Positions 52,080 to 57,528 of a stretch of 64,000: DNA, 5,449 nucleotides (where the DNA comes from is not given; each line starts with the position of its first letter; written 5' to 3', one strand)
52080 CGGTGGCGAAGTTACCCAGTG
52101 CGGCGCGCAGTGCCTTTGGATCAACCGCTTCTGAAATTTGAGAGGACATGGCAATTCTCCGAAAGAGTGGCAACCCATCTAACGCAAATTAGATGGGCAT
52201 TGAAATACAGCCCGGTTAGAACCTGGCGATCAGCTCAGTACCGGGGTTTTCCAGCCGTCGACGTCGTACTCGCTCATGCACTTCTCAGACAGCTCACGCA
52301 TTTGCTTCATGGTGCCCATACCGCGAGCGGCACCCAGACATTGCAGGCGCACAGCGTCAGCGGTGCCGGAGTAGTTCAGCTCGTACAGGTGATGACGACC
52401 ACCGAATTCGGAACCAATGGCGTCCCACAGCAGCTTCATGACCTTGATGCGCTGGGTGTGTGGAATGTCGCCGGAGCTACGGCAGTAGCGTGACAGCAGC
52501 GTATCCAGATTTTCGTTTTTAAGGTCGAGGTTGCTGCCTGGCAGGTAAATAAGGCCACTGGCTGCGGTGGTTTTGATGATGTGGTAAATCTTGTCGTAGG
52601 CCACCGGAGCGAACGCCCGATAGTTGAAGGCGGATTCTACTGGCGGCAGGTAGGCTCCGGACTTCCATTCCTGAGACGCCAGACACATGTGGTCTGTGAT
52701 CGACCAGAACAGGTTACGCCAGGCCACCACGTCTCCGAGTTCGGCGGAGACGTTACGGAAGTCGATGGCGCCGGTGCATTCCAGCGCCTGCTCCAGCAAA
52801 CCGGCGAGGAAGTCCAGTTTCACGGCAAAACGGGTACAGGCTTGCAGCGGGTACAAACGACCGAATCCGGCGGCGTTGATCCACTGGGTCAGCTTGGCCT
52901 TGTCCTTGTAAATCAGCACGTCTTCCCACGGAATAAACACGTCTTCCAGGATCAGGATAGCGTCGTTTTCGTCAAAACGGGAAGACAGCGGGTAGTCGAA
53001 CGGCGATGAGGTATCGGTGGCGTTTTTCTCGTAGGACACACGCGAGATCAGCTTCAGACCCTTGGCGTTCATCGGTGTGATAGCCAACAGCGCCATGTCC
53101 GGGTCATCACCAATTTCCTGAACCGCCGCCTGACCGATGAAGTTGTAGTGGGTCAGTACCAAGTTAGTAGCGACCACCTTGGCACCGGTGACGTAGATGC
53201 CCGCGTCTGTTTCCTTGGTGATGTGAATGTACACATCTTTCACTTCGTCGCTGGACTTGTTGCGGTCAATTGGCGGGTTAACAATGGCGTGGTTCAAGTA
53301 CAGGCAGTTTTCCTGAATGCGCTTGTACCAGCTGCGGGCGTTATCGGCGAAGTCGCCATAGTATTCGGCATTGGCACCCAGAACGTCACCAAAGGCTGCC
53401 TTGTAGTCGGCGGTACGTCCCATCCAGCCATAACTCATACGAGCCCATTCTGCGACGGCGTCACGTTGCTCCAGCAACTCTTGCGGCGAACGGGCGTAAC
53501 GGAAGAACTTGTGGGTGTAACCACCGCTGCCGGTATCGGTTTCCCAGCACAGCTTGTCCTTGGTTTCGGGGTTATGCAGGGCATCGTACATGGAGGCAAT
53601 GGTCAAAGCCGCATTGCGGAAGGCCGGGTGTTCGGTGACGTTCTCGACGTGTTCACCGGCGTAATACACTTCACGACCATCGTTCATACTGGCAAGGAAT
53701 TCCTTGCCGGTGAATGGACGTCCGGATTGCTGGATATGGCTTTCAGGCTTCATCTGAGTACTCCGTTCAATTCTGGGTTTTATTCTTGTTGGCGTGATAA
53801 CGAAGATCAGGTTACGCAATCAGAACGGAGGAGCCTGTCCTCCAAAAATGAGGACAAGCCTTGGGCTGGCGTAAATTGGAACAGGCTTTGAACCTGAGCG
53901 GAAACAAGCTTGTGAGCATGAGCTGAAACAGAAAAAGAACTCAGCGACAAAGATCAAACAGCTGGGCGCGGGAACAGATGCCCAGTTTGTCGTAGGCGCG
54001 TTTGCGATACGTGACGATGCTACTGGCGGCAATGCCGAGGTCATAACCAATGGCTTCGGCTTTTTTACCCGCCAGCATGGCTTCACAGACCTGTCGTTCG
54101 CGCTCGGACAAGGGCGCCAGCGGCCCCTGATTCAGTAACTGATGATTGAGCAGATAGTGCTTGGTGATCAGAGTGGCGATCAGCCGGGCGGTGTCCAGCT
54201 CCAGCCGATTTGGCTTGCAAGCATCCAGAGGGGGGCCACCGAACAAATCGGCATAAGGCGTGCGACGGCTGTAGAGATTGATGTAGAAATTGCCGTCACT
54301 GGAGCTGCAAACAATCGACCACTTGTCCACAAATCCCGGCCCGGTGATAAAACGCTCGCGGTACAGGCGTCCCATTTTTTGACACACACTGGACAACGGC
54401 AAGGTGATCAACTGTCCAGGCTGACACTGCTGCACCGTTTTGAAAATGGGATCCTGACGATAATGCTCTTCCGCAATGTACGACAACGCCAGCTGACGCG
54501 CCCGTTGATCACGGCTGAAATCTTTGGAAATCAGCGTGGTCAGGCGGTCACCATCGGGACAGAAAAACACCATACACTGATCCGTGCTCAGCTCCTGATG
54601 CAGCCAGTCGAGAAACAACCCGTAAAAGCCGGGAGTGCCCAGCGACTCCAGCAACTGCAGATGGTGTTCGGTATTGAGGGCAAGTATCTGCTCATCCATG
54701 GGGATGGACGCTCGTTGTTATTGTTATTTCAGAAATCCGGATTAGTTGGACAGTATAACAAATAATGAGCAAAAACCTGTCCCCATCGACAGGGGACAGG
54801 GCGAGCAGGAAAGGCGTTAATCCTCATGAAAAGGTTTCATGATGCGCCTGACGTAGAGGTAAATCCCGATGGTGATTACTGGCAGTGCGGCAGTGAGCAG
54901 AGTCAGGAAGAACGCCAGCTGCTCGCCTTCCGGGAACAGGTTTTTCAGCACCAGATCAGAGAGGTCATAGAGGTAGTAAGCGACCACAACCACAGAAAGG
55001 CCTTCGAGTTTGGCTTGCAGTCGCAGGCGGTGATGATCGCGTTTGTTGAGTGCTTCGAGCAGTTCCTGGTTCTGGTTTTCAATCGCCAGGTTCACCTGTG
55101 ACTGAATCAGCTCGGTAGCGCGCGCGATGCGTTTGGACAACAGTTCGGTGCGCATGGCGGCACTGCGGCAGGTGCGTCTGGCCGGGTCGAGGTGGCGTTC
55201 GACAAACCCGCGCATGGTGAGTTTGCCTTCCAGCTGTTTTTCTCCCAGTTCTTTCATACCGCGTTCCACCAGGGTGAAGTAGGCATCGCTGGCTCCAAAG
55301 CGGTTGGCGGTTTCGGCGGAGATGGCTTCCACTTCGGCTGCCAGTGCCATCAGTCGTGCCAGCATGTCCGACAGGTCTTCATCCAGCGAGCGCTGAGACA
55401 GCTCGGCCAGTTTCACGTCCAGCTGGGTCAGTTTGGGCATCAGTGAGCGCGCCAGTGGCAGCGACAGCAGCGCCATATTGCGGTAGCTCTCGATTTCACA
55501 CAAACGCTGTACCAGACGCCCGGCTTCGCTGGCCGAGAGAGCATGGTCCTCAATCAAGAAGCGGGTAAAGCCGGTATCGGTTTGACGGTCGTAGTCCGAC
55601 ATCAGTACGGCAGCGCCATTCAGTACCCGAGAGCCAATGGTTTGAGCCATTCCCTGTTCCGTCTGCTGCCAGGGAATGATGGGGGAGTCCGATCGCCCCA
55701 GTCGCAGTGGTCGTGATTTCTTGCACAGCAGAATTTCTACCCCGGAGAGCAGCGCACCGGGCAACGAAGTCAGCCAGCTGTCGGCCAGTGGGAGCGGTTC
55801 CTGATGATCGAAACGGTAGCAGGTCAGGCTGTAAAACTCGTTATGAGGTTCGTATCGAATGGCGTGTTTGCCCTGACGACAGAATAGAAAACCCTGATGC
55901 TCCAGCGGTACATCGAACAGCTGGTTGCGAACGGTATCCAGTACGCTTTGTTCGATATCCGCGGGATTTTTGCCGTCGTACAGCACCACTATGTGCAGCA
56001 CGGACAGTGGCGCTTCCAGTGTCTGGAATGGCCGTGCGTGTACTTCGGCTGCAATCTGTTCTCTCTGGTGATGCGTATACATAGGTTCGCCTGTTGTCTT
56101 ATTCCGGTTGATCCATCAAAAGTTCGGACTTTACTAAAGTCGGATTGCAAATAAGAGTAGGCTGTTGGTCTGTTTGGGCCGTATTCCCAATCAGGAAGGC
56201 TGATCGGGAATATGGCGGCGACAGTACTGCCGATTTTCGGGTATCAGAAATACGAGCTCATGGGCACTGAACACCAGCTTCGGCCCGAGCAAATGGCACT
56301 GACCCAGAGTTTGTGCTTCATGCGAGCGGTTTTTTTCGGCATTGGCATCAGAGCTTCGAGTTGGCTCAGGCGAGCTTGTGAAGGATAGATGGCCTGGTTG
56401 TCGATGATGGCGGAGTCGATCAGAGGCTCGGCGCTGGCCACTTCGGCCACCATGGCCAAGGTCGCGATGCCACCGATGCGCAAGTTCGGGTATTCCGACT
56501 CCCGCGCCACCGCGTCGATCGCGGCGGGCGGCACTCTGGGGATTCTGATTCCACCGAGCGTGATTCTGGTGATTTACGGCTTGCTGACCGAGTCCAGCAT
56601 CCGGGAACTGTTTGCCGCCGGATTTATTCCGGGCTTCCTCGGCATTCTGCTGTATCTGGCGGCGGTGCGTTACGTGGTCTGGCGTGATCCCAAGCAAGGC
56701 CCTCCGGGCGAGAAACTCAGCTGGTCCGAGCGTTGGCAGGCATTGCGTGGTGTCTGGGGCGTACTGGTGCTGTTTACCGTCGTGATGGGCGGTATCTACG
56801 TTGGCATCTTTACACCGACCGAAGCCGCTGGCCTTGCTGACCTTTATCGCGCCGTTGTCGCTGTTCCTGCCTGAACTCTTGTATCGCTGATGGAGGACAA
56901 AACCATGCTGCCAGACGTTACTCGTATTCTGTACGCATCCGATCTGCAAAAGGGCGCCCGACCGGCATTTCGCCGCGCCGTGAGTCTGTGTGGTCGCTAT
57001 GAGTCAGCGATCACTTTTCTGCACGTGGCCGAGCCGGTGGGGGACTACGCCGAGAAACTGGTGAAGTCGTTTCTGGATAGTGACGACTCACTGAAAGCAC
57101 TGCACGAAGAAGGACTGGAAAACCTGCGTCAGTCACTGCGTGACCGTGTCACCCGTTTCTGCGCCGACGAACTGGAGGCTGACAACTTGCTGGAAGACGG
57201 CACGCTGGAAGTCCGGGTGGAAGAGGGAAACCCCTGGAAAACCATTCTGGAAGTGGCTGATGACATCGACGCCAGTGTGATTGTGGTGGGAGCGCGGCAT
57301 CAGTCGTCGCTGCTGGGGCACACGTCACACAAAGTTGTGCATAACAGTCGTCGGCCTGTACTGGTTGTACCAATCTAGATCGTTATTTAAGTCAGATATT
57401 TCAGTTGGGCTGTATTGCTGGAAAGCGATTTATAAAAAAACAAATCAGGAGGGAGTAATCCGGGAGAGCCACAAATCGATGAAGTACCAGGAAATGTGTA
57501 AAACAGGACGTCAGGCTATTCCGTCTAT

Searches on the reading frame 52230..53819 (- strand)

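Call 7: search_protein_families(library=pfam, proteins=[window:52230-53819:-], max_evalue=0.1)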
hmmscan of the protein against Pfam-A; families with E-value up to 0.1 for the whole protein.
window:52230-53819:- (529 aa): 2 families
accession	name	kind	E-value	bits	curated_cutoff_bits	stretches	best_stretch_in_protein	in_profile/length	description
PF11794.13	HpaB_N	-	1.7e-86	290.7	35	1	37-302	1-269/270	4-hydroxyphenylacetate 3-hydroxylase N terminal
PF03241.18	HpaB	-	4.2e-51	173.4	25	1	312-510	3-200/202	4-hydroxyphenylacetate 3-hydroxylase C terminal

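Call 8: search_protein_families(library=ncbifam, proteins=[window:52230-53819:-], max_evalue=0.1)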
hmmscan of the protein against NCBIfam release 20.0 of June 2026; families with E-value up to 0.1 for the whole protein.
window:52230-53819:- (529 aa): 2 families
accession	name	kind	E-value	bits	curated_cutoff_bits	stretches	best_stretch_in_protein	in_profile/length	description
TIGR02310.1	HpaB-2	equivalog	7.1e-247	820.1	885.2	1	24-528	1-505/519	4-hydroxyphenylacetate 3-monooxygenase, oxygenase component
TIGR02309.1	HpaB-1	equivalog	4.6e-70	237.1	480.2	1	37-492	3-453/477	4-hydroxyphenylacetate 3-monooxygenase, oxygenase component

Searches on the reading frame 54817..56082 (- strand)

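Call 67: search_protein_families(library=pfam, proteins=[window:54817-56082:-], max_evalue=0.001)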
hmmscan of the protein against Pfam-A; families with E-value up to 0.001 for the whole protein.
window:54817-56082:- (421 aa): 1 family
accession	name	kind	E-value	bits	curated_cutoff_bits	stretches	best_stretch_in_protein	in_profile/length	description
PF11902.13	DUF3422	-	3.8e-109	366.1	25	1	3-416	2-416/418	Protein of unknown function (DUF3422)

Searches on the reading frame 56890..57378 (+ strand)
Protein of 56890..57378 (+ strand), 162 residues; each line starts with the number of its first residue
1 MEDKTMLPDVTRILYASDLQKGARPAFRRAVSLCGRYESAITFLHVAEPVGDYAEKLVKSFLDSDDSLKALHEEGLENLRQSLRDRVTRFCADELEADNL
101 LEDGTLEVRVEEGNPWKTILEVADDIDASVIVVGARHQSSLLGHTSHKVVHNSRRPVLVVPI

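Call 67: search_protein_families(library=pfam, proteins=[window:56890-57378:+], max_evalue=0.001)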
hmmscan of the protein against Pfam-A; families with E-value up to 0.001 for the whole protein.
window:56890-57378:+ (162 aa): 1 family
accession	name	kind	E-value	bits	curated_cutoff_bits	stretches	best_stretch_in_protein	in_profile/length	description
PF00582.32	Usp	-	1.6e-21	77.7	24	1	11-161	3-141/141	Universal stress protein family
